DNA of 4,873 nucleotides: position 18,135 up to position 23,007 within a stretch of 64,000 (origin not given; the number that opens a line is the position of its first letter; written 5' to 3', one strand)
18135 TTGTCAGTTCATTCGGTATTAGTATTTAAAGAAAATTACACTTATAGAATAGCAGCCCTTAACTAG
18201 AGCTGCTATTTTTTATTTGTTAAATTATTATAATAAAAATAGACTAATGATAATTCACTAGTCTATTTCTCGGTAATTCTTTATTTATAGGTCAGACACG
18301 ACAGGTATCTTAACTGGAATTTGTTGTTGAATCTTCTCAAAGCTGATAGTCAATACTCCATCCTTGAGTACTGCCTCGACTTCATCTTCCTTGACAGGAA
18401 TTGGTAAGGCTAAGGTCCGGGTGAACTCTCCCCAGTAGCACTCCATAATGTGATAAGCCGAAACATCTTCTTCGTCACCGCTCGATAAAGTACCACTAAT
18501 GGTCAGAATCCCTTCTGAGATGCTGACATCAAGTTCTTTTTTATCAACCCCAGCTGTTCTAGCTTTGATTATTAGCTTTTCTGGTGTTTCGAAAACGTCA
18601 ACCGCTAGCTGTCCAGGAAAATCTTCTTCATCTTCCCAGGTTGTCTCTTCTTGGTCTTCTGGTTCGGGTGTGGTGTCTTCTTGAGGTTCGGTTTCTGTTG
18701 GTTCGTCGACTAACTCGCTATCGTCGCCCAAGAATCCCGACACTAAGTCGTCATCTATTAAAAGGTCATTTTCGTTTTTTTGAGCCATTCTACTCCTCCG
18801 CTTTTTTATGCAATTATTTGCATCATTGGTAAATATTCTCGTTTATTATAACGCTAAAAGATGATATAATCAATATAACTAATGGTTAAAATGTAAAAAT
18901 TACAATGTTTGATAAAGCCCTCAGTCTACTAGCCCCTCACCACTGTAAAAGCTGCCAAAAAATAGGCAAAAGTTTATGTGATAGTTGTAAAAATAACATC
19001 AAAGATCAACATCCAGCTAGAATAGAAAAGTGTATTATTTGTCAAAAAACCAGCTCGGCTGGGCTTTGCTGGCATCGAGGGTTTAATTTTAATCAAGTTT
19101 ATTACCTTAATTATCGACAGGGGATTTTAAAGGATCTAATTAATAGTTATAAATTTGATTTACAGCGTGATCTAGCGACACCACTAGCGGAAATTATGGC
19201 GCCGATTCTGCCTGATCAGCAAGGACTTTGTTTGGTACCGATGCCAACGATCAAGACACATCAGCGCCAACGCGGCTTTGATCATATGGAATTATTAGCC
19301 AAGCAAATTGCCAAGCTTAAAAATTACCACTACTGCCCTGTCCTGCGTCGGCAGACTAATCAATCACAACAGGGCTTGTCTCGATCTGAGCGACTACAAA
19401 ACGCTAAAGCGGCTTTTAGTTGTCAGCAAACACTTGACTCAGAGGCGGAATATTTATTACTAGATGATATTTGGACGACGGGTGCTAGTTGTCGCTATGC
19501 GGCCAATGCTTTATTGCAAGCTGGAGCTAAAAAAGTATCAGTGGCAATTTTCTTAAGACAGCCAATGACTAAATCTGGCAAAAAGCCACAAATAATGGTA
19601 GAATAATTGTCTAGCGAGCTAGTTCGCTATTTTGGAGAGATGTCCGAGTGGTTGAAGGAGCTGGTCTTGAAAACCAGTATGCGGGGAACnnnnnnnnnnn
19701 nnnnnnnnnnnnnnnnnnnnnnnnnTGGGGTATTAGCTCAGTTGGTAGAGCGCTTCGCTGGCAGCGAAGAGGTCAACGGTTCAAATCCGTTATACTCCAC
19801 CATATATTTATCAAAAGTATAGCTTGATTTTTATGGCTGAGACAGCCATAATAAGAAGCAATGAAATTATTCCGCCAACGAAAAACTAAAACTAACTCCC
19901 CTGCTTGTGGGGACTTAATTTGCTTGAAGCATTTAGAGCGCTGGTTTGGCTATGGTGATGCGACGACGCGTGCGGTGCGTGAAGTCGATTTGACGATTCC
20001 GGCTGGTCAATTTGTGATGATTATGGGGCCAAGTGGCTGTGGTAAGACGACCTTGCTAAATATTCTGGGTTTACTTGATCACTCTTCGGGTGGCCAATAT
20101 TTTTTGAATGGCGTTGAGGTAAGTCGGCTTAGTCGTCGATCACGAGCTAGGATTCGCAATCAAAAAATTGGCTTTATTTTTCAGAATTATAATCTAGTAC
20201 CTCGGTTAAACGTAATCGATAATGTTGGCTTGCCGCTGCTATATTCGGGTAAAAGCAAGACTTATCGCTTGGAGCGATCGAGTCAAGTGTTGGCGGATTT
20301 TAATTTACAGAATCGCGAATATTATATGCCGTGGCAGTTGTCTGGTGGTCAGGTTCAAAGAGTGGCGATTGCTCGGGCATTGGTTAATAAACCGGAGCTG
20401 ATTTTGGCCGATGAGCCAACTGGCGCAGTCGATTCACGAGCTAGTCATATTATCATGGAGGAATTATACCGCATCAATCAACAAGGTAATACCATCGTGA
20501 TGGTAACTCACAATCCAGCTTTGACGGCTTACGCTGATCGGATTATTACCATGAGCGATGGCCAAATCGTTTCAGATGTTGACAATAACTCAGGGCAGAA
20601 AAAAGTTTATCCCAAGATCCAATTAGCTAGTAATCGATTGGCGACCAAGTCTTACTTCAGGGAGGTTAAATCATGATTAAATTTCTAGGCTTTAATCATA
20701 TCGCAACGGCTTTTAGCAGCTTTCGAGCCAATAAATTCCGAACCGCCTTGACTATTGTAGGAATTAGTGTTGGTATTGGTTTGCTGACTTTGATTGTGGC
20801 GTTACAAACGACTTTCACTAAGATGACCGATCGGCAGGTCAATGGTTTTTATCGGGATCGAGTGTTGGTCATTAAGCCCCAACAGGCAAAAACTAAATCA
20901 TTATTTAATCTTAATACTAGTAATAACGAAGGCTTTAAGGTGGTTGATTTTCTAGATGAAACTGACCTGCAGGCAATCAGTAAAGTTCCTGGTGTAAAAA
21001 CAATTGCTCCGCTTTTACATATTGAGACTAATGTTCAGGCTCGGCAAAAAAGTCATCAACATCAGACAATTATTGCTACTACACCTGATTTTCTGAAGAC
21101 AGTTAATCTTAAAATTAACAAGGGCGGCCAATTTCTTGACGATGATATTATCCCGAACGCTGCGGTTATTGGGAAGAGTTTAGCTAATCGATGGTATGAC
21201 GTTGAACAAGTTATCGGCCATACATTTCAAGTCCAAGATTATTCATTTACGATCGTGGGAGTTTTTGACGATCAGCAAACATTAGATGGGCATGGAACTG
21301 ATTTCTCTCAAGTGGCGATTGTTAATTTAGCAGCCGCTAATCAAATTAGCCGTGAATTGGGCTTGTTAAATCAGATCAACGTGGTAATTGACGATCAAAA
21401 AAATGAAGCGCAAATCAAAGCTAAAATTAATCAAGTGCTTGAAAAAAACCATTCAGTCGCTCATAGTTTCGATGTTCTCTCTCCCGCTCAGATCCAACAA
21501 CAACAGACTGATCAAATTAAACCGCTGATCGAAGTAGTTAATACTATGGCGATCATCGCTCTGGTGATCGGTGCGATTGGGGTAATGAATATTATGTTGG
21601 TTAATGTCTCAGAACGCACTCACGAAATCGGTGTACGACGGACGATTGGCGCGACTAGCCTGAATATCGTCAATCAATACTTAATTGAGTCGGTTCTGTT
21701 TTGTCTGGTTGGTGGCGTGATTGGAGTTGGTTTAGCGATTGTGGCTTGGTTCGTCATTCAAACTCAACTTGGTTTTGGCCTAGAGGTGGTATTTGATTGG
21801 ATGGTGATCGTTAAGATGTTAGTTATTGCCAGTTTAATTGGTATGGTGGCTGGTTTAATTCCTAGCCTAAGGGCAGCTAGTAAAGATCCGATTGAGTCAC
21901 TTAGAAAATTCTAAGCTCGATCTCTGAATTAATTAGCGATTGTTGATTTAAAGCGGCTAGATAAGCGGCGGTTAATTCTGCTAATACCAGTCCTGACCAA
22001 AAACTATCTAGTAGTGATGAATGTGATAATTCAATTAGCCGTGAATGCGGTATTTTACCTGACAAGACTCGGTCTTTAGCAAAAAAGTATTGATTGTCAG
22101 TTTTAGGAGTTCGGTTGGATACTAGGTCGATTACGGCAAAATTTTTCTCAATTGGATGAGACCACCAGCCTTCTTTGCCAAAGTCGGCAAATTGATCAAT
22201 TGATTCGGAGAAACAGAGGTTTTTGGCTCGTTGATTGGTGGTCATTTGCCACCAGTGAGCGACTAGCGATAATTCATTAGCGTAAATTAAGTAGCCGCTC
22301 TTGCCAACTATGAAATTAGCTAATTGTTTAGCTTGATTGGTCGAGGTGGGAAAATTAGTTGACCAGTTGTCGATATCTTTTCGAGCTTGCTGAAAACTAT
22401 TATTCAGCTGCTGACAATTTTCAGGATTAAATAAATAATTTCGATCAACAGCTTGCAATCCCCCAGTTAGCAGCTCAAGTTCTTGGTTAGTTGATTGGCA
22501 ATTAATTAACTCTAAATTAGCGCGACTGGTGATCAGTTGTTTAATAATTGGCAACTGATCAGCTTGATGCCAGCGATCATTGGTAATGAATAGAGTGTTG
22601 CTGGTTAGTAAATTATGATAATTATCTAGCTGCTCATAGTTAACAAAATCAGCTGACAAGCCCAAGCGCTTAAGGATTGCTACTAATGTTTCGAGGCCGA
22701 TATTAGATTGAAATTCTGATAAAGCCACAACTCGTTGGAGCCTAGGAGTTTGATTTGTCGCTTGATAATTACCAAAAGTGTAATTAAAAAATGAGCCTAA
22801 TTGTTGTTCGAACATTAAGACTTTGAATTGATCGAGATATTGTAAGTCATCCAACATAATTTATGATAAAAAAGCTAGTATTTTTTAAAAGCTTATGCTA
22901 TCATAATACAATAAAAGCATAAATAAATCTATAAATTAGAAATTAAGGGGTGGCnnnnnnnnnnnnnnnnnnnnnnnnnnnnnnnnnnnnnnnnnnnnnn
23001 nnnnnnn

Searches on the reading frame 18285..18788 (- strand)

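Call 9: search_protein_families(library=pfam, proteins=[window:18285-18788:-], max_evalue=0.01)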
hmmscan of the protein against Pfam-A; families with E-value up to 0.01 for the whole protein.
window:18285-18788:- (167 aa): 2 families
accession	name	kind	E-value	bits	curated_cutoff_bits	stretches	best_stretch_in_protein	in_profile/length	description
PF00011.27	HSP20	-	3.6e-15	56.3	20.8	1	66-157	3-92/102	Hsp20/alpha crystallin family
PF17886.7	ArsA_HSP20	-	8.9e-06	25.6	22.5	1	72-150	4-63/63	HSP20-like domain found in ArsA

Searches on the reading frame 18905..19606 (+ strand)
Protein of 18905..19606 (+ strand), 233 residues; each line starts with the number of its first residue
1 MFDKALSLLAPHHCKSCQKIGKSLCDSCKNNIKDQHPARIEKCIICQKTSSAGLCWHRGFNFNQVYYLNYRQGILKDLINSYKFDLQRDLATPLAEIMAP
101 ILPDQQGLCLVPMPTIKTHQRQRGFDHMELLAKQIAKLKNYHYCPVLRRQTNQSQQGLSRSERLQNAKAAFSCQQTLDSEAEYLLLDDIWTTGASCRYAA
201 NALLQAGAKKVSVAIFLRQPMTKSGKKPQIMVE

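Call 9: search_protein_families(library=pfam, proteins=[window:18905-19606:+], max_evalue=0.01)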
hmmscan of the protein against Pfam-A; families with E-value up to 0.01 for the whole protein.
window:18905-19606:+ (233 aa): 1 family
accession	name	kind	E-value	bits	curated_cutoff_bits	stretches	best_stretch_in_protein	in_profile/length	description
PF00156.33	Pribosyltran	-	0.0013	18.6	26.3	1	183-222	90-129/158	Phosphoribosyl transferase domain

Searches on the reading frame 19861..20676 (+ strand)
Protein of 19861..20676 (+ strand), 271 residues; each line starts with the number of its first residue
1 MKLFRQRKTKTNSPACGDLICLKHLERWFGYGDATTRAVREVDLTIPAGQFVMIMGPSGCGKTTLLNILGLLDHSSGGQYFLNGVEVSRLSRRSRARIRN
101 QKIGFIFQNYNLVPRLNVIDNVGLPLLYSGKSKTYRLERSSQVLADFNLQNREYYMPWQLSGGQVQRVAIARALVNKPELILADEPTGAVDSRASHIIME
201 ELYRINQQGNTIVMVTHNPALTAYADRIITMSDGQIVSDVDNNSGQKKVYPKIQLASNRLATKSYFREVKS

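Call 9: search_protein_families(library=pfam, proteins=[window:19861-20676:+], max_evalue=0.01)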
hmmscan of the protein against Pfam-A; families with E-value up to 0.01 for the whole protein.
window:19861-20676:+ (271 aa): 14 families
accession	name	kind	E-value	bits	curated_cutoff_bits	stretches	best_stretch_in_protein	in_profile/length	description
PF00005.33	ABC_tran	-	6.1e-31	108.3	25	1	40-187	2-136/137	ABC transporter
PF13304.12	AAA_21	-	1.1e-07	32.7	27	0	161-221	239-302/304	AAA domain, putative AbiEii toxin, Type IV TA system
PF13481.12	AAA_25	-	0.00023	21.3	27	1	42-83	26-65/195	AAA domain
PF02463.25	SMC_N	-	0.00046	20.1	40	1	49-232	24-212/220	RecF/RecN/SMC N terminal domain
PF03215.21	Rad17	-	0.0011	19.4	23.8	1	50-86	46-81/186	Rad17 P-loop domain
PF09818.15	ABC_ATPase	-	0.0016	18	23.2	0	44-75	75-107/283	P-loop domain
PF13401.12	AAA_22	-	0.0021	18.8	27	1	50-75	6-31/130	AAA domain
PF13191.12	AAA_16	-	0.0022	19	32.6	1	48-88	23-62/167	AAA ATPase domain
PF20720.3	nSTAND3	-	0.0039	17.4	27.2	0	36-69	4-37/155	Novel STAND NTPase 3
PF03193.22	RsgA_GTPase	-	0.0052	17.1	30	0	45-69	103-126/174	RsgA GTPase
PF20703.3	nSTAND1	-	0.0056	16.8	27.1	1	25-67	13-51/379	Novel STAND NTPase 1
PF13476.12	AAA_23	-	0.0062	17.6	27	0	48-70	18-40/201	AAA domain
PF00006.31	ATP-synt_ab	-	0.0065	16.6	29.5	0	44-67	9-32/213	ATP synthase alpha/beta family, nucleotide-binding domain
PF13238.12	AAA_18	-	0.0068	17.3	29.4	0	52-70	1-19/128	AAA domain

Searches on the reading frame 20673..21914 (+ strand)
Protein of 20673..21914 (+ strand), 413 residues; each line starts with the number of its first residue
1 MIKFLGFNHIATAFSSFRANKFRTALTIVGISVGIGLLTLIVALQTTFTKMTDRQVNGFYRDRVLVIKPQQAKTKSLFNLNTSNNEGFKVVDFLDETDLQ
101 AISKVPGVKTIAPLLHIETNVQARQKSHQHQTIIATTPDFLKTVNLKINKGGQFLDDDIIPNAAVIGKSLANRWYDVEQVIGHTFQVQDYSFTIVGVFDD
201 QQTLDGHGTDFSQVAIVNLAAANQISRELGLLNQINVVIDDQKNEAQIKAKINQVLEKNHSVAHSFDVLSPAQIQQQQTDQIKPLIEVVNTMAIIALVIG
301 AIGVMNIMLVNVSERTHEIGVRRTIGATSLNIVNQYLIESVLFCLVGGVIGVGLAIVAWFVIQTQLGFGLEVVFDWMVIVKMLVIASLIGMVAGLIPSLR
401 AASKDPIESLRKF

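Call 9: search_protein_families(library=pfam, proteins=[window:20673-21914:+], max_evalue=0.01)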
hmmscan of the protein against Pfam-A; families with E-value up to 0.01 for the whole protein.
window:20673-21914:+ (413 aa): 2 families
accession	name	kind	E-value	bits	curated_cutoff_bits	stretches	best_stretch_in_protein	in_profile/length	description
PF12704.14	MacB_PCD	-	1.1e-28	101.3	27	1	24-254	1-206/207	MacB-like periplasmic core domain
PF02687.27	FtsX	-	2.5e-20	73.1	25.5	1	291-406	2-120/120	FtsX-like permease C-terminal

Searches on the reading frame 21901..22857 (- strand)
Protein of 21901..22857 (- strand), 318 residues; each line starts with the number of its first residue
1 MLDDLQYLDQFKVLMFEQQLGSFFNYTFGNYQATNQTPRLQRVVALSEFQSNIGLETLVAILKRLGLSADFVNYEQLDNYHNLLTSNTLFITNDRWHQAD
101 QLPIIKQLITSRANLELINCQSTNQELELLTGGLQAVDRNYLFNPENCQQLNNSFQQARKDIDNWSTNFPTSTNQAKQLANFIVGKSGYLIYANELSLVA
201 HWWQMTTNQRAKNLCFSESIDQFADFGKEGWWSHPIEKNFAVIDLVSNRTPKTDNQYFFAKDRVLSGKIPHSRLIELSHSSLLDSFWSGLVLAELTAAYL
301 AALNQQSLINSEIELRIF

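Call 9: search_protein_families(library=pfam, proteins=[window:21901-22857:-], max_evalue=0.01)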
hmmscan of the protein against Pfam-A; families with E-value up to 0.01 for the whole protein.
window:21901-22857:- (318 aa): 1 family
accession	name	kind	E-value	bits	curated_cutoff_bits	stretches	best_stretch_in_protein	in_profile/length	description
PF10432.14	bact-PGI_C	-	1.1e-09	38.9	24.5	1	173-305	2-135/151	Bacterial phospho-glucose isomerase C-terminal SIS domain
